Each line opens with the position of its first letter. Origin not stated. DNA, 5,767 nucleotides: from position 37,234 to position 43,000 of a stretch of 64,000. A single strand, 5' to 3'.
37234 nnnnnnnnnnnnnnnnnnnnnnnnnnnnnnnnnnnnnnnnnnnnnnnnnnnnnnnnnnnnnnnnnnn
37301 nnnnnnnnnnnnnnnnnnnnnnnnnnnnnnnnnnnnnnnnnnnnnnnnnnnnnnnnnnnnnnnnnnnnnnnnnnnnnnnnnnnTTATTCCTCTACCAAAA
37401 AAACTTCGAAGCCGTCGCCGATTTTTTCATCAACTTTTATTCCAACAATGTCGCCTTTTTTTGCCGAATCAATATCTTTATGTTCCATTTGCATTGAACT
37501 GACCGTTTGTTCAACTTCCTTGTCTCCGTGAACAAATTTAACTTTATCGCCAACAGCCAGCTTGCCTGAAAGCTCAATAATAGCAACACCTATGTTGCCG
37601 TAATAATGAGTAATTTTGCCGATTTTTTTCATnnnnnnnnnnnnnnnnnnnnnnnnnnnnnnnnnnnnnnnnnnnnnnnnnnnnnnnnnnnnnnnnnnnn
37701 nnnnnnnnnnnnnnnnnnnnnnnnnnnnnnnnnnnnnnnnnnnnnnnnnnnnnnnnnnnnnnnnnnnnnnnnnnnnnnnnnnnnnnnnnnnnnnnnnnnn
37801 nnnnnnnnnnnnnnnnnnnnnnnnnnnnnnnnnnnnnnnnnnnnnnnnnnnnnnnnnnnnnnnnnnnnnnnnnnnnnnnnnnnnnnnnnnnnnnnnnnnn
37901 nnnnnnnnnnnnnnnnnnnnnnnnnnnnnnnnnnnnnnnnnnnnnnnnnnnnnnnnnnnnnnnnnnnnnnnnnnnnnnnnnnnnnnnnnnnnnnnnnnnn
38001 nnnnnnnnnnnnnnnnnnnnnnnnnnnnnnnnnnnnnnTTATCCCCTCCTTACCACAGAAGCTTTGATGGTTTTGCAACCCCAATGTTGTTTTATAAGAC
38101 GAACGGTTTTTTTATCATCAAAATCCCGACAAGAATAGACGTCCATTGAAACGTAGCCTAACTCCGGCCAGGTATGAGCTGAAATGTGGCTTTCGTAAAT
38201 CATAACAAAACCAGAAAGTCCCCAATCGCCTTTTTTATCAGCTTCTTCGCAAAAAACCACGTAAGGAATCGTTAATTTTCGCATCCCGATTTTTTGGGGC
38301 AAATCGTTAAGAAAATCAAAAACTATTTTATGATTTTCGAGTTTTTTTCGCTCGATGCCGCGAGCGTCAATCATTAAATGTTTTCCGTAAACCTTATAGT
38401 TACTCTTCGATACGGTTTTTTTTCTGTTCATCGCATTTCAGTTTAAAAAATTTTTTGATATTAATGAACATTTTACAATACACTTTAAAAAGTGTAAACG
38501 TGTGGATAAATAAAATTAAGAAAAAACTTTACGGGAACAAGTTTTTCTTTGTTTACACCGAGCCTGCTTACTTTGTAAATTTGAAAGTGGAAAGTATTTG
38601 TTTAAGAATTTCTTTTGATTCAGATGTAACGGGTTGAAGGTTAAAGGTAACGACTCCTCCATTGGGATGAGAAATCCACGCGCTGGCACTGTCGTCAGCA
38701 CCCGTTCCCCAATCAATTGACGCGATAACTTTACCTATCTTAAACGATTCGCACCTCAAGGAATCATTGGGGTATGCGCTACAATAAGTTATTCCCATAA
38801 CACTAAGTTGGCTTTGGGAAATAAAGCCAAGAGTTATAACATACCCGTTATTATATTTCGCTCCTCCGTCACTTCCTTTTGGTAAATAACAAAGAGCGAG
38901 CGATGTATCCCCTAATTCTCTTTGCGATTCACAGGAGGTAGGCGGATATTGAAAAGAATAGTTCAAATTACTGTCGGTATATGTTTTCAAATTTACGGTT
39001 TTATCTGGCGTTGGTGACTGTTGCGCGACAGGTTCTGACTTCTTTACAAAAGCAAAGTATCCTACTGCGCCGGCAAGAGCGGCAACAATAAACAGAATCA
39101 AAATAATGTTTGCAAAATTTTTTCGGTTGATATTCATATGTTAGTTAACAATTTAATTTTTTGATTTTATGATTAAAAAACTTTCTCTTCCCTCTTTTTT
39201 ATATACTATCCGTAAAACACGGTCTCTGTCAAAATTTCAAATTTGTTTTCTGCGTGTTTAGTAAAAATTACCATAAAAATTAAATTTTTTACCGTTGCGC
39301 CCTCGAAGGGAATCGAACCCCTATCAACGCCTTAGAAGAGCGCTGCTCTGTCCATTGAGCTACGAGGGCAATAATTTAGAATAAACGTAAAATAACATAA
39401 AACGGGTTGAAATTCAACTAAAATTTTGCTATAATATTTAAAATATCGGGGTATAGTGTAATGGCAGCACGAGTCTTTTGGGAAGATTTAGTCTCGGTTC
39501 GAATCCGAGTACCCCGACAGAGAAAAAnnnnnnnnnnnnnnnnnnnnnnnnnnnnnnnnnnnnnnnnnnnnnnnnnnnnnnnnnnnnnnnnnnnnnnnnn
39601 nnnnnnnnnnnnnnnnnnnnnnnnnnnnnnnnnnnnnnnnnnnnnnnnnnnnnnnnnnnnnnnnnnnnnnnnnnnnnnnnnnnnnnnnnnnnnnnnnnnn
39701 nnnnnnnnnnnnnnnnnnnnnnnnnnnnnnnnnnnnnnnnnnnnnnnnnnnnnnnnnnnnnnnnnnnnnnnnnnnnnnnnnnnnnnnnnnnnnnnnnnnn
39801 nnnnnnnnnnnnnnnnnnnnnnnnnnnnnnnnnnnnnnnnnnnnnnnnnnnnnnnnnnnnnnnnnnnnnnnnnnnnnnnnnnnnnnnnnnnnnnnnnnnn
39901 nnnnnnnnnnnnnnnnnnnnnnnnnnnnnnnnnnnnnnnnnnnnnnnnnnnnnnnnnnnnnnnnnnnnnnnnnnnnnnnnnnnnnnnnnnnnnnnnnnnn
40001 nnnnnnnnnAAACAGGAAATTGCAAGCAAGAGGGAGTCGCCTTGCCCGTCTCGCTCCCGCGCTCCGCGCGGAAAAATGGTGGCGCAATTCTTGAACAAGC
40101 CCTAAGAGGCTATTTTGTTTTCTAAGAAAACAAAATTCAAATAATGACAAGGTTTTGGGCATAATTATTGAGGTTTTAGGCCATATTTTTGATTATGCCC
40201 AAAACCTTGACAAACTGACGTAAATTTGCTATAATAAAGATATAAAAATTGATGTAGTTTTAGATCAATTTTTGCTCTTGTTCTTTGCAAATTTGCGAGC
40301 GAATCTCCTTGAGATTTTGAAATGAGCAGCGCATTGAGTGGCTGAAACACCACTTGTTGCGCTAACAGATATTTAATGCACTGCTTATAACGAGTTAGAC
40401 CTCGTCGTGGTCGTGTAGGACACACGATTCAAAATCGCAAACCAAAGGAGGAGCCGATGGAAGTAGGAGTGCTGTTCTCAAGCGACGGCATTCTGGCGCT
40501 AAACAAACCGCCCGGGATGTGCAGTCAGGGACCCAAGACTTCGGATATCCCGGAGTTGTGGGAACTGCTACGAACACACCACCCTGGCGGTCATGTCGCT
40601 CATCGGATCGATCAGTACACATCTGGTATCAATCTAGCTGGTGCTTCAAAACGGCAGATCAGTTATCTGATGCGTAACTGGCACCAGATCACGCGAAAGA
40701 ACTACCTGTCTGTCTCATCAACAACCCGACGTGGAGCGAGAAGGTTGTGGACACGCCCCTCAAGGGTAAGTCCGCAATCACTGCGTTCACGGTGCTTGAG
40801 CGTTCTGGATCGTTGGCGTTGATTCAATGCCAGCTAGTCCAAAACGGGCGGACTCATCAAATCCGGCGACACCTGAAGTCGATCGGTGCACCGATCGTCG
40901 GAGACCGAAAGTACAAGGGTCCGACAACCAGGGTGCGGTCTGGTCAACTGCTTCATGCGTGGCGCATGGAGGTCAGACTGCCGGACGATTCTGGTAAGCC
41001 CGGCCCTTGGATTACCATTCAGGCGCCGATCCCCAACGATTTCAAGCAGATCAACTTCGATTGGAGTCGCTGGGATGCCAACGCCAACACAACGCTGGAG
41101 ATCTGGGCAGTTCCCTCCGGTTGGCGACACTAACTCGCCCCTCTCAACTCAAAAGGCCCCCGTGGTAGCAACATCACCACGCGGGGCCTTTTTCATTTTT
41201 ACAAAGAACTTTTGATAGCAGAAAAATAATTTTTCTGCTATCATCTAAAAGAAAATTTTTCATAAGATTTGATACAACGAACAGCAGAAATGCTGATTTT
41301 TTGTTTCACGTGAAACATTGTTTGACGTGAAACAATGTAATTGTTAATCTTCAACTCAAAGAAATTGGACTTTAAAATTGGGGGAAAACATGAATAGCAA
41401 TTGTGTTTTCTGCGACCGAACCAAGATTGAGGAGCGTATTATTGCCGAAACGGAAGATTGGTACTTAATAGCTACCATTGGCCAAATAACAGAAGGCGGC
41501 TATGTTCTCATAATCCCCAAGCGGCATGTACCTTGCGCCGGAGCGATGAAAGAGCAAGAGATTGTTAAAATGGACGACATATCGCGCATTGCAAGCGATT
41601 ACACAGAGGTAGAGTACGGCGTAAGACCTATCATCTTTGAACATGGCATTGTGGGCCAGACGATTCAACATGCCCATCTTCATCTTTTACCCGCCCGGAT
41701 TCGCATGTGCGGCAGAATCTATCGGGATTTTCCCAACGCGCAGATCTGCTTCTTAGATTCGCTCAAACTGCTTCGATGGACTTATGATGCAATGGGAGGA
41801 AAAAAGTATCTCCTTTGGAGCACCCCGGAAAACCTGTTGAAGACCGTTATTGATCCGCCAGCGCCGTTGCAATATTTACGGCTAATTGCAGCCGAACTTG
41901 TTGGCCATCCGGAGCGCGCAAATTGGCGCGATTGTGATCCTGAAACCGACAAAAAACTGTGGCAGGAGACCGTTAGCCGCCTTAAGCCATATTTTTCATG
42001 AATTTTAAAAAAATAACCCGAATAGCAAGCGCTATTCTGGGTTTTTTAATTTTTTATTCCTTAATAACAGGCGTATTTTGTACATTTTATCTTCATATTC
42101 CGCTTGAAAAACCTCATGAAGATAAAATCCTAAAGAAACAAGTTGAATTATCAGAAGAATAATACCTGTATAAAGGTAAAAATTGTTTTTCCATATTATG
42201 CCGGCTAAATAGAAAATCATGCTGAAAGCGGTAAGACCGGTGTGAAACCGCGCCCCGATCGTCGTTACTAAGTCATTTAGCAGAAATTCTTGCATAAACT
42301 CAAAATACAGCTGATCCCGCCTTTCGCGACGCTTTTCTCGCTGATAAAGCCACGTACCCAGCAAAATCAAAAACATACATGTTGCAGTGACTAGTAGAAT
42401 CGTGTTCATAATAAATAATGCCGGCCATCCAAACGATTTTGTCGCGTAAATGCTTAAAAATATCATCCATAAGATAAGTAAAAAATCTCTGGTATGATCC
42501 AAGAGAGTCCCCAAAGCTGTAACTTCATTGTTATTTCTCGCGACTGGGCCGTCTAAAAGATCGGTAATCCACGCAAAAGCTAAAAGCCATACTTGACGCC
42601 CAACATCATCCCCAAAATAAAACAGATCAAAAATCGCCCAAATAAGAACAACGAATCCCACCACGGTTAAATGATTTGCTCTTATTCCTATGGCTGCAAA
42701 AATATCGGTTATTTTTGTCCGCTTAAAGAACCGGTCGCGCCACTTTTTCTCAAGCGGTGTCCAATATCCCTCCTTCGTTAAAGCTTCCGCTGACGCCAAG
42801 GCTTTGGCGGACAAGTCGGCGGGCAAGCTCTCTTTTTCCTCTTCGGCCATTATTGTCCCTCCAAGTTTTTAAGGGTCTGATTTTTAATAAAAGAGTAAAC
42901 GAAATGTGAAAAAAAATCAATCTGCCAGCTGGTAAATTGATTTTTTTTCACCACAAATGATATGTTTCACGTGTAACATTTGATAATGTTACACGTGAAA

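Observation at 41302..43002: Duplicated 16-bp palindromic operator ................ in two tandem pairs flanking a three-gene neighbourhood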

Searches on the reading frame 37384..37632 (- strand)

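Call 10: search_protein_families(library=pfam, proteins=[window:37384-37632:-], max_evalue=0.01)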
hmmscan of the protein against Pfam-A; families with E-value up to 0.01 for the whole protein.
window:37384-37632:- (82 aa): 4 families
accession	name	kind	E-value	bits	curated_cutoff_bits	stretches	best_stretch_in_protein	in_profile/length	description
PF03144.31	GTP_EFTU_D2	-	1e-07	32.7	30.3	1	21-67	9-58/73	Elongation factor Tu domain 2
PF16325.11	Peptidase_U32_C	-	7.4e-06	26.5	28.2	1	4-72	6-77/83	Peptidase family U32 C-terminal domain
PF22042.2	EF-G_D2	-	0.001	19.6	27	1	21-66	24-69/84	Elongation factor G domain 2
PF14578.12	GTP_EFTU_D4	-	0.0015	18.9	23.8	1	14-72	21-76/86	Elongation factor Tu domain 4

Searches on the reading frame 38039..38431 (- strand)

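Call 10: search_protein_families(library=pfam, proteins=[window:38039-38431:-], max_evalue=0.01)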
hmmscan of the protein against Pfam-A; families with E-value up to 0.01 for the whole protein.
window:38039-38431:- (130 aa): 1 family
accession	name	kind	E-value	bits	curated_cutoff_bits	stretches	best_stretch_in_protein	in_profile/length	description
PF02675.21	AdoMet_dc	-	3.7e-25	88.8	25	1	18-130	1-107/107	S-adenosylmethionine decarboxylase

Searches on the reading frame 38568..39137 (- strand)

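Call 10: search_protein_families(library=pfam, proteins=[window:38568-39137:-], max_evalue=0.01)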
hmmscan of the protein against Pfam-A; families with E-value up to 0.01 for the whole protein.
window:38568-39137:- (189 aa): 1 family
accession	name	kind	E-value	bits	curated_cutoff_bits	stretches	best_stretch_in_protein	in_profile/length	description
PF18933.6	PsbP_2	-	0.0079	16.7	27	0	12-74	2-68/184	PsbP-like protein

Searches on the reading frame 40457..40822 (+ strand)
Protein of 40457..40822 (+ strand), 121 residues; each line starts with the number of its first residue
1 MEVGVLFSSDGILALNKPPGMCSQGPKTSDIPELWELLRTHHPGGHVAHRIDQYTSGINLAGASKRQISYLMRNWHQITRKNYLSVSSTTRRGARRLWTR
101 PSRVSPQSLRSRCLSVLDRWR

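Call 49: search_protein_families(library=pfam, proteins=[window:40457-40822:+], max_evalue=0.01)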
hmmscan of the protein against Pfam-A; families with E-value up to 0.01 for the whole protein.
window:40457-40822:+ (121 aa): 1 family
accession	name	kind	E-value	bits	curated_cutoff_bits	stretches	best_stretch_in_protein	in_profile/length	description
PF00849.27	PseudoU_synth_2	-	1.5e-06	28.9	26.8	1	12-86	2-81/152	RNA pseudouridylate synthase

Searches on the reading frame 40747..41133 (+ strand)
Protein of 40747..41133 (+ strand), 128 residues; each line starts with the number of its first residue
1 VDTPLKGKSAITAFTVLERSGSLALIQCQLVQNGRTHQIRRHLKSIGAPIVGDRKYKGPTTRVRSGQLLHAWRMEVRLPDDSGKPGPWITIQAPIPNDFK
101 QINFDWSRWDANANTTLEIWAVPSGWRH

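Call 10: search_protein_families(library=pfam, proteins=[window:40747-41133:+], max_evalue=0.01)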
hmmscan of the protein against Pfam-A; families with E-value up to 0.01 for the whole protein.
window:40747-41133:+ (128 aa): 1 family
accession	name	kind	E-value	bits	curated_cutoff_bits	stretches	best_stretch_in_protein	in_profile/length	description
PF00849.27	PseudoU_synth_2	-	2.7e-05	24.9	26.8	1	6-44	112-151/152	RNA pseudouridylate synthase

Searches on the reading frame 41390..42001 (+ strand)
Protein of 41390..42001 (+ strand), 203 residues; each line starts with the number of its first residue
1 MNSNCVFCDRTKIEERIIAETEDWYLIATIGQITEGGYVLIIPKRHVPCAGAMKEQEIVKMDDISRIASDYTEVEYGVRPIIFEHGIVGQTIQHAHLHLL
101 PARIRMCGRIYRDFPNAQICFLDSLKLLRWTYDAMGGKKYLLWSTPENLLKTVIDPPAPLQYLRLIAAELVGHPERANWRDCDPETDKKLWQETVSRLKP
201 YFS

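Call 10: search_protein_families(library=pfam, proteins=[window:41390-42001:+], max_evalue=0.01)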
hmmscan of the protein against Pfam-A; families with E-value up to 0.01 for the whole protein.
window:41390-42001:+ (203 aa): 3 families
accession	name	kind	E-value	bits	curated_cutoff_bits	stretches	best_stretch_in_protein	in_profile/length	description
PF01230.28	HIT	-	4.3e-08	34.1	21.5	1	11-103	2-96/98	HIT domain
PF11969.13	DcpS_C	-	3.9e-06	27.8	24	1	4-101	1-101/114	Scavenger mRNA decapping enzyme C-term binding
PF04677.20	CwfJ_C_1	-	0.003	17.9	21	1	3-102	12-109/122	Protein similar to CwfJ C-terminus 1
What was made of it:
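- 41390..42001 (+): HIT-family hydrolase gene downstream of pair 1 (context). Pfam PF01230, E = 4e-8 (call 10).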

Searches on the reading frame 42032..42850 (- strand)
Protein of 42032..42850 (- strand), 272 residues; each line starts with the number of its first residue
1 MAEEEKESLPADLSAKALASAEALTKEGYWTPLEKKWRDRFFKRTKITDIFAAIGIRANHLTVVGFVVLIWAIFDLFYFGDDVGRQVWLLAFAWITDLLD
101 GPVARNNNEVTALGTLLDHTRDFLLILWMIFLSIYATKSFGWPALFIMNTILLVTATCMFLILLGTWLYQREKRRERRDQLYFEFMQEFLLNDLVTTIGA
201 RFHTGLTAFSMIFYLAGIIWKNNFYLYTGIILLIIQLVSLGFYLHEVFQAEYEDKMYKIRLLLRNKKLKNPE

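Call 10: search_protein_families(library=pfam, proteins=[window:42032-42850:-], max_evalue=0.01)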
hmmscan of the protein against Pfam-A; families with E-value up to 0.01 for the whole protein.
window:42032-42850:- (272 aa): 1 family
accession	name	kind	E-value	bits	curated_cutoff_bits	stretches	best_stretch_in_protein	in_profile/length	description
PF01066.26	CDP-OH_P_transf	-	6e-12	46.6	22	1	58-221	4-138/152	CDP-alcohol phosphatidyltransferase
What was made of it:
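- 42032..42850 (-): CDP-alcohol phosphatidyltransferase gene between the two pairs (context). Pfam PF01066, E = 6e-12 (call 10).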
